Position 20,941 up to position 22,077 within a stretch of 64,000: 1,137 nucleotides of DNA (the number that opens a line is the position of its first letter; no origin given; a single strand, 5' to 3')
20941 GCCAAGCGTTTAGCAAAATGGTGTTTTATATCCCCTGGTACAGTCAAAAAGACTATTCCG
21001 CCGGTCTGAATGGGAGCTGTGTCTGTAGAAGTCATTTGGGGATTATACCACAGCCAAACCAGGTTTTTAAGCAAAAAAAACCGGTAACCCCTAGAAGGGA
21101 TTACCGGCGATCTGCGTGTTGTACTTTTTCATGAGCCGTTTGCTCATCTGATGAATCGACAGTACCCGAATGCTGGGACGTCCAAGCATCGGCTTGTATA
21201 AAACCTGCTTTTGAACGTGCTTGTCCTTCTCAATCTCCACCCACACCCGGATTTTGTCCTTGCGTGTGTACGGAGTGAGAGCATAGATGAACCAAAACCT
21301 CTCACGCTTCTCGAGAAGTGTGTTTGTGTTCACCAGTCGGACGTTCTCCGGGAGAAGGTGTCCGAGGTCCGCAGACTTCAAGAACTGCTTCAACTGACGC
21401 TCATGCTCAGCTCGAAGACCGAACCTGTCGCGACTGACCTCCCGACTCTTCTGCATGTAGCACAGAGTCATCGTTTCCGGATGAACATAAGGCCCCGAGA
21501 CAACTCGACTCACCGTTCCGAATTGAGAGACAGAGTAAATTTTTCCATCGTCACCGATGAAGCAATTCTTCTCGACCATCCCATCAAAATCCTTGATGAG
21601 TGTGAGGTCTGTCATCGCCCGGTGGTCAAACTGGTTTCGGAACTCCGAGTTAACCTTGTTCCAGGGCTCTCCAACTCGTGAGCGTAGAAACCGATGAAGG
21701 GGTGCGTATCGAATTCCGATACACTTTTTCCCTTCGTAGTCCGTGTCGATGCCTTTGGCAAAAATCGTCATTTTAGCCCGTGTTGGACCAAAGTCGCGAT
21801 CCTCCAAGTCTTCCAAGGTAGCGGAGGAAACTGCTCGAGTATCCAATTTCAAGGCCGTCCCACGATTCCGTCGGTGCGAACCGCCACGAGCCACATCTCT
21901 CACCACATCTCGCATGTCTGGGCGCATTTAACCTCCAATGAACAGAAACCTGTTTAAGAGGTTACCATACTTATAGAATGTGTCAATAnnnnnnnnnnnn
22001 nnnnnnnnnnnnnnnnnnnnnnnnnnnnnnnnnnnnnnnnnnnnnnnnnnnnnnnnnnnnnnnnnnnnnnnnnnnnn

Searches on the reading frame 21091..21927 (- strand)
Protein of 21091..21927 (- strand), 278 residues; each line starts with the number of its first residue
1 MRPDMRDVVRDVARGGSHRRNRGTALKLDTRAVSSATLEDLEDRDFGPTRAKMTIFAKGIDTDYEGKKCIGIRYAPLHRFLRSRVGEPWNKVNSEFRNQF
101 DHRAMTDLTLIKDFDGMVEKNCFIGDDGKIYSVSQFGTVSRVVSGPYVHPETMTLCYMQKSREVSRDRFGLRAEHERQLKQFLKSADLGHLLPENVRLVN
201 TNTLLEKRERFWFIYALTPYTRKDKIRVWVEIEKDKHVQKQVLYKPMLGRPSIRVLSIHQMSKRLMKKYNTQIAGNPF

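Call 4: search_protein_families(library=pfam, proteins=[window:21091-21927:-], max_evalue=1)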
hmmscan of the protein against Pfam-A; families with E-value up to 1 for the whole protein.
window:21091-21927:- (278 aa): 0 families

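Call 29: search_protein_families(library=padloc, proteins=[window:21091-21927:-], max_evalue=0.1)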
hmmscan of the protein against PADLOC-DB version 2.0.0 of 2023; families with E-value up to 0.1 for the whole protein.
window:21091-21927:- (278 aa): 0 families

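Call 30: search_protein_families(library=ncbifam, proteins=[window:21091-21927:-], max_evalue=0.1)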
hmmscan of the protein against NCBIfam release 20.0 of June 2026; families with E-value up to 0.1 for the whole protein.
window:21091-21927:- (278 aa): 0 families
